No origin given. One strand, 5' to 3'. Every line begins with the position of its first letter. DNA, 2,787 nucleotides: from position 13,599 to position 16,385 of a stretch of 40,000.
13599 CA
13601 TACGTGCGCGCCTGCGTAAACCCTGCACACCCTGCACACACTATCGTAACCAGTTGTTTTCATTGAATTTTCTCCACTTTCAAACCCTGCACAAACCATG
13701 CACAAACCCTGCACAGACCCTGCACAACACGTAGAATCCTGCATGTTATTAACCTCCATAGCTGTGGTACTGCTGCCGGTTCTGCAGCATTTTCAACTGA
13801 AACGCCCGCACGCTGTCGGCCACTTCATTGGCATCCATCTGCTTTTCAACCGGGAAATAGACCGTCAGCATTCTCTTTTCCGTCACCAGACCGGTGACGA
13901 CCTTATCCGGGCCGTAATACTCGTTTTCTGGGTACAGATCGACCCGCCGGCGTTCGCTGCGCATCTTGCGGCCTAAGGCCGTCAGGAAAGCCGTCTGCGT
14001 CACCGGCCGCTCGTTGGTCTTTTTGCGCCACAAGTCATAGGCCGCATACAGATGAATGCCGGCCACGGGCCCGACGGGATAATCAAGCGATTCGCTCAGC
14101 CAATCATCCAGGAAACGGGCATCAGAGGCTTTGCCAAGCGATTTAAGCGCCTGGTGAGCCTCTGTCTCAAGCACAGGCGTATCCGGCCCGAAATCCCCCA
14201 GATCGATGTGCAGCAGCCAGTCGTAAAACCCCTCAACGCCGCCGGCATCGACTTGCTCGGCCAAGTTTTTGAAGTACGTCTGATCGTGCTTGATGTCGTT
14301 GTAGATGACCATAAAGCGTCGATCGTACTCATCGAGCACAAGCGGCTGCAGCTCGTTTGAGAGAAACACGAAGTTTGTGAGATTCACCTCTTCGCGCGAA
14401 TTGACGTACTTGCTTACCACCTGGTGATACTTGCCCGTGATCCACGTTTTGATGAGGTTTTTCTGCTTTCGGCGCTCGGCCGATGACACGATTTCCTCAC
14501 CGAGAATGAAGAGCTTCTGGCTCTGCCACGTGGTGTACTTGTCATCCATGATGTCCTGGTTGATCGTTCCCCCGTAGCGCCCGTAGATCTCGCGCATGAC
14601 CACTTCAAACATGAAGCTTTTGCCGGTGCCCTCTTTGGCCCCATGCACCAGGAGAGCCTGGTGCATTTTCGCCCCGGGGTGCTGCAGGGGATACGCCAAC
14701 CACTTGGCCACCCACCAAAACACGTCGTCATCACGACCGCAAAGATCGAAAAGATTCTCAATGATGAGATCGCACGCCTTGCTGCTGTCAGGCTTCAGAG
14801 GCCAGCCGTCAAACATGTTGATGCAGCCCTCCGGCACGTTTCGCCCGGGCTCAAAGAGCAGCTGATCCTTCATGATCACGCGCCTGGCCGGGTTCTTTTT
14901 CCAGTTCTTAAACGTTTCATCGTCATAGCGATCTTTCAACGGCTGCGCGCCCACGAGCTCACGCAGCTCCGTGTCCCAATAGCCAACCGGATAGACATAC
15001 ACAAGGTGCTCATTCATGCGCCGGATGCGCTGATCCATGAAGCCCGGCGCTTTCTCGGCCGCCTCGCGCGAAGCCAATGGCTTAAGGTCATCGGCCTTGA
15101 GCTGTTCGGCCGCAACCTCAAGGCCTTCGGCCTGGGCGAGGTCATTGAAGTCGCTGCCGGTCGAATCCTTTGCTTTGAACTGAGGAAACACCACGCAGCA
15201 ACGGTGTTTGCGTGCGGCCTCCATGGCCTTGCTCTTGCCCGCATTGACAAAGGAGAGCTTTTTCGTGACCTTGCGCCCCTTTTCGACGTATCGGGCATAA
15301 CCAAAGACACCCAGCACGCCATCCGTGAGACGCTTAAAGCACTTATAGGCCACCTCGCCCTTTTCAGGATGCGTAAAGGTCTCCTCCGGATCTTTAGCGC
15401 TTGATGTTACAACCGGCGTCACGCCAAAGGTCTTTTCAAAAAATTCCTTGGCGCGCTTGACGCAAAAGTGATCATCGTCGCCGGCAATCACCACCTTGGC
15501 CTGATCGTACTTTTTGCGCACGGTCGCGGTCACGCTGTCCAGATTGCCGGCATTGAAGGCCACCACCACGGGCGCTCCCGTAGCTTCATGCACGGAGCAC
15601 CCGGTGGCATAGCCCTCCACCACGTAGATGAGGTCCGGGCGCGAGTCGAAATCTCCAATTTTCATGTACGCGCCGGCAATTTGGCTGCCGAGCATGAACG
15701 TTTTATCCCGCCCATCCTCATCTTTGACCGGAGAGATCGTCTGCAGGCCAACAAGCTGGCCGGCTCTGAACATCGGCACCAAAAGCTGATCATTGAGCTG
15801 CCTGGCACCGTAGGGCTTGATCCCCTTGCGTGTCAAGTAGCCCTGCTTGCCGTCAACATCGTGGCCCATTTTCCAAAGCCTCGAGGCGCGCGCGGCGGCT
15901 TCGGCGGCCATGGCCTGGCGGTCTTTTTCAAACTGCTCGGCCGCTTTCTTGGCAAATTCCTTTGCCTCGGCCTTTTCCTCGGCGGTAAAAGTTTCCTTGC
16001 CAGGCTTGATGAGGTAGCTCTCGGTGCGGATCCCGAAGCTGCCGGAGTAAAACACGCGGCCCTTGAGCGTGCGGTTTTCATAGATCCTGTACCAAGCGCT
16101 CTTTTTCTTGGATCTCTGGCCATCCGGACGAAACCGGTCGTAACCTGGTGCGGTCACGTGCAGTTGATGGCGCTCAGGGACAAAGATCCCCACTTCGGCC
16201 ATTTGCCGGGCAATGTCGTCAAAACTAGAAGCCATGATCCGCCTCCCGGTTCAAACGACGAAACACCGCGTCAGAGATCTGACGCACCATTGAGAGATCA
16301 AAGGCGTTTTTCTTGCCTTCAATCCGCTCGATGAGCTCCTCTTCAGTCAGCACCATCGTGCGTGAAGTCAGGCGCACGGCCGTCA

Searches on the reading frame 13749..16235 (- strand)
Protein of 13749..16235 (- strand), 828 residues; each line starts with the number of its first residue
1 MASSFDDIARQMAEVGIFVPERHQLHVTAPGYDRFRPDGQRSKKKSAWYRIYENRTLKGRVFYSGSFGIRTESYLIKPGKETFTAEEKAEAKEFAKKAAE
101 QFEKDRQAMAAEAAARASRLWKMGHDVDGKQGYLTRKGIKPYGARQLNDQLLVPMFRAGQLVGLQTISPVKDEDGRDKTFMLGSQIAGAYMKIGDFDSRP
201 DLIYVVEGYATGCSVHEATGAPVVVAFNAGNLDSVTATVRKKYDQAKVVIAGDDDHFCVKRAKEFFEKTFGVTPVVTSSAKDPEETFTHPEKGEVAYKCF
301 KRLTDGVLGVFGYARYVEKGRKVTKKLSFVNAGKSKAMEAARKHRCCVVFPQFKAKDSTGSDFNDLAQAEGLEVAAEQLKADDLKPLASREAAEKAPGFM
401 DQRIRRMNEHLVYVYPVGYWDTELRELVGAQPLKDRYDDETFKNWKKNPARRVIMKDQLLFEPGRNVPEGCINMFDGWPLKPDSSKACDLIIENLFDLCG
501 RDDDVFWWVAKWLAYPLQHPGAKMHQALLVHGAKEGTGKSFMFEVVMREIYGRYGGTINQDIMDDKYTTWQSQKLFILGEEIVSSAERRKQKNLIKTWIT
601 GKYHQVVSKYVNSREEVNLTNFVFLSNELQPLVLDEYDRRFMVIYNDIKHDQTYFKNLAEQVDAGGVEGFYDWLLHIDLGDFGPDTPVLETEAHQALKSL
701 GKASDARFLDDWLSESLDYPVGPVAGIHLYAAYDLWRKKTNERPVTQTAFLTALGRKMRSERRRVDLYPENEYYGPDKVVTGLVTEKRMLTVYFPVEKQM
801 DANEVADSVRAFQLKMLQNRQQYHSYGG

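Call 9: search_protein_families(library=pfam, proteins=[window:13749-16235:-])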
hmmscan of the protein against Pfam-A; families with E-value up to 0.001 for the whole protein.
window:13749-16235:- (828 aa): 3 families
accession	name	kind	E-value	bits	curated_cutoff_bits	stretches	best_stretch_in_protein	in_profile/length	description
PF19263.5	DUF5906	-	2.7e-15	57.4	27.6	1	531-640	2-114/114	Family of unknown function (DUF5906)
PF13362.12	Toprim_3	-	1.3e-09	38.8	27.2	1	203-268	2-66/95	Toprim domain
PF13662.12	Toprim_4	-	5.8e-06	26.9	25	1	202-256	2-61/85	Toprim domain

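Call 11: search_protein_families(library=phrogs, proteins=[window:13749-16235:-], max_evalue=0.001)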
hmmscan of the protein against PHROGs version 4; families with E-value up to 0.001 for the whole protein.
window:13749-16235:- (828 aa): 10 families
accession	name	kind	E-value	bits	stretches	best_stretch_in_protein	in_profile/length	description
phrog_2249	-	DNA, RNA and nucleotide metabolism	1.3e-100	339.2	1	29-770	22-775/802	DNA primase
phrog_4762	-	unknown function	6.5e-48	164.3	1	402-676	364-656/822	-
phrog_1156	-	DNA, RNA and nucleotide metabolism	6.1e-37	128.6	1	445-774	477-814/855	DNA primase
phrog_35358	-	DNA, RNA and nucleotide metabolism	4.2e-32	112.1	2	82-261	96-293/968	DNA primase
phrog_4913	-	DNA, RNA and nucleotide metabolism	8.2e-27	94.4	2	81-260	122-321/1290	replication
phrog_510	-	DNA, RNA and nucleotide metabolism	4.4e-18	66.3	1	88-256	109-305/667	DNA primase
phrog_1829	-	DNA, RNA and nucleotide metabolism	1.8e-15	57.1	1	509-768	489-750/772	DNA primase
phrog_24712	-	unknown function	4.6e-15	55.5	1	487-719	435-665/801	-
phrog_25777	-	DNA, RNA and nucleotide metabolism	7.6e-15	55.1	1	144-262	194-307/907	DNA primase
phrog_9765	-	DNA, RNA and nucleotide metabolism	2.3e-12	46.7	1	502-653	603-754/939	DNA primase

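Call 12: find_related_loci(query=window:13749-16235:-, collection=viral_contigs, flank=4000)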
Query window:13749-16235:- (828 aa) in viral_contigs; peptide patterns used: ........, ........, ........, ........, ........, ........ (x = any residue, [..] = any of these).
No stretch of DNA in the collection matches any of the patterns.

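Call 25: search_dna_similar(query=window:13749-16235:-, collection=phages, mode=protein, max_rows=40)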
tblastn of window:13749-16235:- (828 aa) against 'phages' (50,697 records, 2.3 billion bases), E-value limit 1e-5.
Records with a match: 595; places in all: 595; records where one place covers at least 80% of the query: 2.
Best place of each record, by identity: <60% 595.
By first word of the organism name: Pseudomonas 96; Klebsiella 91; Salmonella 90; Vibrio 61; Xanthomonas 32; Escherichia 22; Proteus 21; Stenotrophomonas 15; Rhizobium 14; Bordetella 11; and 48 more.
By host as written in the record: - 68; Klebsiella pneumoniae 47; Pseudomonas aeruginosa 37; Salmonella enterica subsp. enterica serovar Typhimurium 24; Pseudomonas aeruginosa PAO1 22; Salmonella enterica 17; Proteus mirabilis 15; Salmonella sp. 10; and 191 more.
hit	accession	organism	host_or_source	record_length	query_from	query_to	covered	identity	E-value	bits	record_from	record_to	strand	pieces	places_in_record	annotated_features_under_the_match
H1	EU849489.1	Stenotrophomonas phage S1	-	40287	1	776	94%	28.8%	9e-71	260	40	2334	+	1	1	gp1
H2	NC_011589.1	Stenotrophomonas phage S1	Stenotrophomonas maltophilia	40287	1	776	94%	28.8%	9e-71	260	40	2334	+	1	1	DNA primase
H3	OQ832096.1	Halomonas phage vB_HmeY_H4907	Halomonas meridiana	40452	151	765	62%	37.1%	6e-70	330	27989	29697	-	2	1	primase | primase-like protein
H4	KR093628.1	Moraxella phage Mcat4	Moraxella catarrhalis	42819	131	771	77%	27.9%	5e-57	219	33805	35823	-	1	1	hypothetical protein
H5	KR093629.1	Moraxella phage Mcat5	Moraxella catarrhalis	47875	131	765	77%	27.9%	1e-56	218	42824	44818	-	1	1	hypothetical protein (x2)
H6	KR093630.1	Moraxella phage Mcat6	Moraxella catarrhalis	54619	131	765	77%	27.9%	2e-56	217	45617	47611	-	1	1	hypothetical protein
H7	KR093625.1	Moraxella phage Mcat1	Moraxella catarrhalis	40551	131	765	77%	27.9%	6e-56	216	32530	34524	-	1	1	hypothetical protein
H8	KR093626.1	Moraxella phage Mcat2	Moraxella catarrhalis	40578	131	765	77%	27.9%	6e-56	216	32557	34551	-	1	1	hypothetical protein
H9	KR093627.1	Moraxella phage Mcat3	Moraxella catarrhalis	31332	131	765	77%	27.2%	1e-53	208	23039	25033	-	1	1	hypothetical protein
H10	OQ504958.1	Pseudomonas phage PG1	Stutzerimonas stutzeri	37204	158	750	53%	36.4%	1e-53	267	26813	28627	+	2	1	DNA primase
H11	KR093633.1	Moraxella phage Mcat9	Moraxella catarrhalis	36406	133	776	56%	33.8%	4e-43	250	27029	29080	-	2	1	hypothetical protein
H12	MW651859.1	Pseudomonas phage vB_PstS-pAN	Pseudomonas stutzeri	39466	366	750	46%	35.6%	8e-58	221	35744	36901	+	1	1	PriCT-2 domain-containing protein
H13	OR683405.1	Pseudomonas phage Lodos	Pseudomonas aeruginosa 135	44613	389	750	44%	36.9%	5e-57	219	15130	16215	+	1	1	bifunctional DNA primase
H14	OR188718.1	Pseudomonas phage LPPA56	Pseudomonas aeruginosa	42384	389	750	44%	36.7%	8e-59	224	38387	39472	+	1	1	hypothetical protein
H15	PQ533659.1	Pseudomonas phage Meadow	Pseudomonas aeruginosa PA14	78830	389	750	44%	36.7%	1e-58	224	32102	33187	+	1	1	bifunctional DNA primase/polymerase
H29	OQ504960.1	Pseudomonas phage ZQG1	Stutzerimonas stutzeri NCTC10475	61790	443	761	39%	26.9%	5e-17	92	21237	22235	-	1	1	P4-specific DNA primase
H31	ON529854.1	Janthinobacterium phage vB_JliS-Donnerlittchen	Janthinobacterium lividum EIF1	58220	445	789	42%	24.5%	1e-6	58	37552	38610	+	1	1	putative P4-specific DNA primase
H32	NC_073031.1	Janthinobacterium phage vB_JliS-Donnerlittchen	Janthinobacterium lividum EIF1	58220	445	789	42%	24.5%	1e-6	58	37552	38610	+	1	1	putative P4-specific DNA primase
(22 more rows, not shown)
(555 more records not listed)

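Call 26: search_solved_structures(query=window:13749-16235:-, max_evalue=0.1, show_alignments=2)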
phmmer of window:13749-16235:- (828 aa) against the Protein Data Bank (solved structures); distinct sequences matched with E-value up to 0.1: 2.
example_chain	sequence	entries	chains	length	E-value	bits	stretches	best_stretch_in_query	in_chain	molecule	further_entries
6k9e_A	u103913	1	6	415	2.3e-14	55.6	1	472-680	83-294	Primase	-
6k9c_A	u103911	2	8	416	2.3e-14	55.6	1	472-680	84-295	Primase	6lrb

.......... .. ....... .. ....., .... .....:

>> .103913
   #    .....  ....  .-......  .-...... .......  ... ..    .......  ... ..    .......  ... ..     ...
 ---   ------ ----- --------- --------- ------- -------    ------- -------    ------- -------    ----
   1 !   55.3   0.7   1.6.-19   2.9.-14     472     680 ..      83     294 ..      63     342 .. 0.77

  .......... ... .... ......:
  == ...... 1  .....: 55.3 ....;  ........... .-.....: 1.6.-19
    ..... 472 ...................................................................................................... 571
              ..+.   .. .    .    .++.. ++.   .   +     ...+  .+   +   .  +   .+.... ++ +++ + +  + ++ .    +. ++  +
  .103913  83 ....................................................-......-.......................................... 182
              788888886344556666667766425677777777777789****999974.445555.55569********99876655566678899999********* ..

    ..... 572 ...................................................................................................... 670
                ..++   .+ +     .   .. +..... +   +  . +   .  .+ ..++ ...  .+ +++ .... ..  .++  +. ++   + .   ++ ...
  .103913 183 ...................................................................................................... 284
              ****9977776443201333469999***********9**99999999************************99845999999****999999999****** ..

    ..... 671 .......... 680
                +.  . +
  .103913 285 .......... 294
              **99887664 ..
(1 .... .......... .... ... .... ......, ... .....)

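Call 27: get_annotated_region(hit=H2, flank=2500)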
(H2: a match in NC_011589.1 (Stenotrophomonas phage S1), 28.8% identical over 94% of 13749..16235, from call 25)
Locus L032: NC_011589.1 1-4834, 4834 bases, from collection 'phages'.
description: Stenotrophomonas phage S1, complete genome.
organism: Stenotrophomonas phage S1 (NCBI taxid 573591)
taxonomy: Viruses; Duplodnaviria; Heunggongvirae; Uroviricota; Caudoviricetes
host: Stenotrophomonas maltophilia; source: -; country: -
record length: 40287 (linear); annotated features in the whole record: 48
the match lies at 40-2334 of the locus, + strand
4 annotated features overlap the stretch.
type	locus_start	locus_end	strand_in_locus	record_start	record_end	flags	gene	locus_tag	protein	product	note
CDS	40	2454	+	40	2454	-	-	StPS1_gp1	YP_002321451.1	DNA primase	-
CDS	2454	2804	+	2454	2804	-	-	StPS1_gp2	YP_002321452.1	hypothetical protein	-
CDS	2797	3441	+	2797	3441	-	-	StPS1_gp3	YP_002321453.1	terminase small subunit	-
CDS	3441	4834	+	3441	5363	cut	-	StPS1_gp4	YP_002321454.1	terminase large subunit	-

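Call 28: get_annotated_region(hit=H3, flank=2500)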
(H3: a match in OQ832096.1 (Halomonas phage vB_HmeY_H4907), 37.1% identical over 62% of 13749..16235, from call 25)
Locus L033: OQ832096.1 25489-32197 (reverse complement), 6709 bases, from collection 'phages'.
description: Halomonas phage vB_HmeY_H4907, complete genome.
organism: Halomonas phage vB_HmeY_H4907 (NCBI taxid 3056163)
taxonomy: Viruses; Duplodnaviria; Heunggongvirae; Uroviricota; Caudoviricetes
host: Halomonas meridiana; source: sediment; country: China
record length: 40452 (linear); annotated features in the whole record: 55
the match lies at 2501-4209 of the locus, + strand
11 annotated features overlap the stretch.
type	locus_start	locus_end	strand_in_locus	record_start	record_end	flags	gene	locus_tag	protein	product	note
CDS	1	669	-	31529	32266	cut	-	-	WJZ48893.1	peptidase S24-like protein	-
CDS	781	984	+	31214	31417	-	-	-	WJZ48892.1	transcriptional regulator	-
CDS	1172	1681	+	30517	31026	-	-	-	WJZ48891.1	regulatory protein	-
CDS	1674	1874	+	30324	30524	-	-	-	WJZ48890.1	C4-type zinc finger protein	Prokaryotic dksA/traR C4-type zinc finger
CDS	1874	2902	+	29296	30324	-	-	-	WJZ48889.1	primase-like protein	Primase C terminal 2 (PriCT-2)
CDS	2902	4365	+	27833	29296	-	-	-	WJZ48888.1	primase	-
CDS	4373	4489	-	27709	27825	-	-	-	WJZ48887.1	hypothetical protein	-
CDS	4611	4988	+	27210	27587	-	-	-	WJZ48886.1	antitermination protein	-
CDS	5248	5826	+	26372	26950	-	-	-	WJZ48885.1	N-acetylmuramoyl-L-alanine amidase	-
CDS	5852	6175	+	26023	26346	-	-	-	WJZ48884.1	holin family protein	holin family (Lysis protein S)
CDS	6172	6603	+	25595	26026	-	-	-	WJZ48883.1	putative spanin protein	-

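Call 29: get_annotated_region(hit=H4, flank=2500)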
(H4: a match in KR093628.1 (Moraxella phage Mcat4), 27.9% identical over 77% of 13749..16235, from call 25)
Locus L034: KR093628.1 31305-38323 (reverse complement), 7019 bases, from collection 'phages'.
description: Moraxella phage Mcat4, complete genome.
organism: Moraxella phage Mcat4 (NCBI taxid 1647550)
taxonomy: Viruses; Duplodnaviria; Heunggongvirae; Uroviricota; Caudoviricetes
host: Moraxella catarrhalis; source: sputum; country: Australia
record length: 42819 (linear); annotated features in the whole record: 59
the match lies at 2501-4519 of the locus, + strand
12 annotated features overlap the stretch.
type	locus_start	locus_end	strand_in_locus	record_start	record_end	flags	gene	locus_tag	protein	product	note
CDS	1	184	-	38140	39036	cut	-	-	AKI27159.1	hypothetical protein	-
CDS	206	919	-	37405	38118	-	-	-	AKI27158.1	hypothetical protein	-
CDS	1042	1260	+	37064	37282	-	-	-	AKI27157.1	hypothetical protein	-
CDS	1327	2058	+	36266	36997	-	-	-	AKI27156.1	hypothetical protein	-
CDS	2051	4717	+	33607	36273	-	-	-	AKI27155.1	hypothetical protein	-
CDS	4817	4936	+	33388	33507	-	-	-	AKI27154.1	hypothetical protein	-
CDS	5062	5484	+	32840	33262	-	-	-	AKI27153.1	hypothetical protein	-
CDS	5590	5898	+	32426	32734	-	-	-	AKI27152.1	hypothetical protein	-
CDS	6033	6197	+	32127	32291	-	-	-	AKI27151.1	hypothetical protein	-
CDS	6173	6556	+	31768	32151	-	-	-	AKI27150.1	hypothetical protein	-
CDS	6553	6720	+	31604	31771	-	-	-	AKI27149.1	hypothetical protein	-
CDS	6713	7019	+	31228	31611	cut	-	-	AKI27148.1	hypothetical protein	-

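Call 30: get_annotated_region(hit=H10, flank=2500)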
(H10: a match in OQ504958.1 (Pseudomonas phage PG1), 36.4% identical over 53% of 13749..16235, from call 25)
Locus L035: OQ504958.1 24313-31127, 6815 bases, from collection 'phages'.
description: Pseudomonas phage PG1, complete genome.
organism: Pseudomonas phage PG1 (NCBI taxid 3032259)
taxonomy: Viruses; Duplodnaviria; Heunggongvirae; Uroviricota; Caudoviricetes
host: Stutzerimonas stutzeri; source: seawater; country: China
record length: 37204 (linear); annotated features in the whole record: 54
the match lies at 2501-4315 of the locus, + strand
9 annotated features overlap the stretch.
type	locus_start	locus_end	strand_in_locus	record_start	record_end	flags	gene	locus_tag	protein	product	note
CDS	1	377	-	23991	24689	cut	-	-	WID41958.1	S24 family peptidase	-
CDS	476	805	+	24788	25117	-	-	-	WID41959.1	YdaS family helix-turn-helix protein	-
CDS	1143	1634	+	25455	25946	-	-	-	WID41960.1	hypothetical protein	-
CDS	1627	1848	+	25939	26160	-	-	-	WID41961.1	TraR/DksA-like C4-type zinc finger protein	-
CDS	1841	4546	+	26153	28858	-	-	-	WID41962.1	DNA primase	-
CDS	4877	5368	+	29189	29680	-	-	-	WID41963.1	formate-dependent phosphoribosylglycinamide formyltransferase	-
CDS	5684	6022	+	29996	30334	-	-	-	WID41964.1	pyocin R2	pyocin R2, holin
CDS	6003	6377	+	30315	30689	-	-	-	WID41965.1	HNH endonuclease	-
CDS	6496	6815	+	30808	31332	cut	-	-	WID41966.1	terminase small subunit P27 family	-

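Call 38: find_encoding_contigs(protein=window:13749-16235:-, flank=3000, max_places=6)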
Protein window:13749-16235:- (828 aa): 6 contigs read that carry it; 3 places shown.
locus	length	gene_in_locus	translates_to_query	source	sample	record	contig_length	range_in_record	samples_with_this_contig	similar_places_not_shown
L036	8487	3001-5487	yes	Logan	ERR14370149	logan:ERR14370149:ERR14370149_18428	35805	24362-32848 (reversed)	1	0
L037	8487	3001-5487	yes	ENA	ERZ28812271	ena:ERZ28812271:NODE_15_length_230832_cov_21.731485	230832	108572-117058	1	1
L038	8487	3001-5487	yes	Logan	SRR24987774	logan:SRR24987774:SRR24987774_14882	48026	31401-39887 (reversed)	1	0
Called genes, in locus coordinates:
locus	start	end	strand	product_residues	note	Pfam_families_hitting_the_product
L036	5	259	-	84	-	-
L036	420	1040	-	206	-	PF07022:Phage_CI_repr (weak), PF01381:HTH_3, PF00717:Peptidase_S24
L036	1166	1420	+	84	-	PF15943:YdaS_toxin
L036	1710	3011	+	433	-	PF09669:Phage_pRha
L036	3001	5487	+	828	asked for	PF13362:Toprim_3, PF13662:Toprim_4 (weak), PF19263:DUF5906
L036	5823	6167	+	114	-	-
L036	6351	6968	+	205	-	PF14163:SieB (faint)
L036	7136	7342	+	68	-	-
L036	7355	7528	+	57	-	-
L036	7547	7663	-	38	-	-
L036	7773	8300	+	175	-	-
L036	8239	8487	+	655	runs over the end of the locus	PF05876:GpA_ATPase, PF20454:GpA_nuclease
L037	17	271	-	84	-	-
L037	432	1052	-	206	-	PF07022:Phage_CI_repr (weak), PF01381:HTH_3, PF00717:Peptidase_S24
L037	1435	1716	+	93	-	-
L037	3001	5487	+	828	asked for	PF13362:Toprim_3, PF13662:Toprim_4 (weak), PF19263:DUF5906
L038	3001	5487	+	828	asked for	PF13362:Toprim_3, PF13662:Toprim_4 (weak), PF19263:DUF5906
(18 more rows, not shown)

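Call 53: find_homologous_proteins(query=window:13749-16235:-, max_evalue=1e-10)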
Query window:13749-16235:- (828 aa): 502 proteins with E <= 1e-10 among 8000 candidates; the best 120 are listed.
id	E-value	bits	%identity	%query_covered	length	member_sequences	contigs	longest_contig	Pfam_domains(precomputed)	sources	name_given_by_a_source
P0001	0.0e+0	1907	99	100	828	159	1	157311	PF13662.13,PF19263.6,PF13362.13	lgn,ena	-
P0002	3.7e-255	867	50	99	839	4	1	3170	PF19263.6,PF13362.13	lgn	-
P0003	2.1e-254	865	49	99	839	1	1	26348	PF19263.6,PF13362.13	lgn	-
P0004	2.7e-254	864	49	99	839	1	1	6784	PF19263.6,PF13362.13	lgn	-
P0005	9.5e-254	862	49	99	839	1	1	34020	PF19263.6,PF13362.13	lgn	-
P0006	7.2e-253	859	49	99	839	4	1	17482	PF19263.6,PF13362.13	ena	-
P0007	1.6e-252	858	49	99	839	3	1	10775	PF19263.6,PF13362.13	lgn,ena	-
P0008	7.0e-250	850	49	99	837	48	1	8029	PF19263.6,PF13362.13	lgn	-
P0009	5.1e-249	847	49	99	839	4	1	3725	PF19263.6,PF13362.13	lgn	-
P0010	2.4e-248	845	49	99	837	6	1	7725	PF19263.6,PF13362.13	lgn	-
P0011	5.0e-248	843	48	99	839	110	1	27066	PF19263.6,PF13362.13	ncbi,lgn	-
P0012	9.7e-246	836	49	99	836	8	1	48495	PF19263.6,PF13362.13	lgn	-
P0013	8.5e-245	833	49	99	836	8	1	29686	PF19263.6,PF13362.13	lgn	-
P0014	9.4e-245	833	49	99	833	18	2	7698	PF19263.6,PF13362.13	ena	-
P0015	1.2e-242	826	48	99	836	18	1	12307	PF19263.6,PF13362.13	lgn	-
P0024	2.9e-195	669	44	95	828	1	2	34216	PF19263.6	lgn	-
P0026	5.5e-170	585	39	99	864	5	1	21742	PF19263.6,PF13362.13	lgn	-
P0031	1.0e-95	340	30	95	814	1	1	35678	PF13662.13,PF19263.6,PF13362.13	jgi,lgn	-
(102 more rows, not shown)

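Call 56: find_encoding_contigs(protein=P0012, flank=1500, max_places=1)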
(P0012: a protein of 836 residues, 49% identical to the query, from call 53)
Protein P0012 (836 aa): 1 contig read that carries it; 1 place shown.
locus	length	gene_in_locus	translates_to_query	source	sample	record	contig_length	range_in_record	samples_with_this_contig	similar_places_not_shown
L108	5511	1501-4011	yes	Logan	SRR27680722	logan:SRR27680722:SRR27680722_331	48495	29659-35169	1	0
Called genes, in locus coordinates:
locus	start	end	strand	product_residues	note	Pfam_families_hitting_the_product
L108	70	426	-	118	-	PF01381:HTH_3, PF07022:Phage_CI_repr (weak)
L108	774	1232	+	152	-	PF06892:Phage_CP76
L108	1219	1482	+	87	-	-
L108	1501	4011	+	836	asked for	PF13362:Toprim_3 (weak), PF19263:DUF5906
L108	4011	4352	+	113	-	-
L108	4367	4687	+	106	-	-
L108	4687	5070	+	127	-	-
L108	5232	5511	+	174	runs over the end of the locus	PF14163:SieB (weak)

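Call 57: find_encoding_contigs(protein=P0024, flank=1500, max_places=1)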
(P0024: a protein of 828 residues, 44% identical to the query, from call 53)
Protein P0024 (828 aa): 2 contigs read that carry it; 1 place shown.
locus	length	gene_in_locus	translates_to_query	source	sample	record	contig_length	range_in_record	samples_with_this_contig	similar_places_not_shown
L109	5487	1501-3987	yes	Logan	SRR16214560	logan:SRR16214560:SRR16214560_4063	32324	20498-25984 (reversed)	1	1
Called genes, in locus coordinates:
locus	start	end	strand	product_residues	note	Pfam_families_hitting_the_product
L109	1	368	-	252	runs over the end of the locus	PF01381:HTH_3 (weak), PF00717:Peptidase_S24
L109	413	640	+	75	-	PF14549:P22_Cro (weak)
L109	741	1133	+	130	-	-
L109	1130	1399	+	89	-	-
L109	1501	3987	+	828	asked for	PF19263:DUF5906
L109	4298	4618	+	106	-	-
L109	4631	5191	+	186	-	PF06763:Minor_tail_Z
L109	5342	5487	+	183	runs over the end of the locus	-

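Call 58: find_encoding_contigs(protein=P0026, flank=1500, max_places=1)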
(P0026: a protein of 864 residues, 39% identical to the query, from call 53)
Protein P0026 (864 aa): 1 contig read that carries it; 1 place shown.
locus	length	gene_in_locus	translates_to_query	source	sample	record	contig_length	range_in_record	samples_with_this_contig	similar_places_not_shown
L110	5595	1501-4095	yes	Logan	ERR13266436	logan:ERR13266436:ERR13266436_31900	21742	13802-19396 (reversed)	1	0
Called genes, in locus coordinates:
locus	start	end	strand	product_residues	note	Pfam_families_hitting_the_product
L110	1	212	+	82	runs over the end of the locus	-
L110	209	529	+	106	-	-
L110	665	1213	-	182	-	-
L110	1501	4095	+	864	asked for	PF13362:Toprim_3 (faint), PF19263:DUF5906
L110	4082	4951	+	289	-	-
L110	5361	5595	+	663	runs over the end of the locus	-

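Call 59: find_encoding_contigs(protein=P0031, flank=1500, max_places=1)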
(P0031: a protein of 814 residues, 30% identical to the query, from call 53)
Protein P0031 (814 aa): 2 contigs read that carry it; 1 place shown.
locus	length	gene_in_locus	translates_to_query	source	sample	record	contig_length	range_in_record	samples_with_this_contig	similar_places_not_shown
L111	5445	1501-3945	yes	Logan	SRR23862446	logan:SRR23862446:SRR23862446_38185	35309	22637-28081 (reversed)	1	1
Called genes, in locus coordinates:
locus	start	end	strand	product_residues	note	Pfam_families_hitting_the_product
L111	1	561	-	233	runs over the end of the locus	PF01381:HTH_3, PF12844:HTH_19, PF13560:HTH_31, PF00717:Peptidase_S24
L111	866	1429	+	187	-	-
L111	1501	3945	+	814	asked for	PF13362:Toprim_3, PF13662:Toprim_4 (weak), PF19263:DUF5906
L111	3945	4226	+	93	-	-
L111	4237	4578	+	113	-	PF06530:Phage_antitermQ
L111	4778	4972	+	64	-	-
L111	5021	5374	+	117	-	-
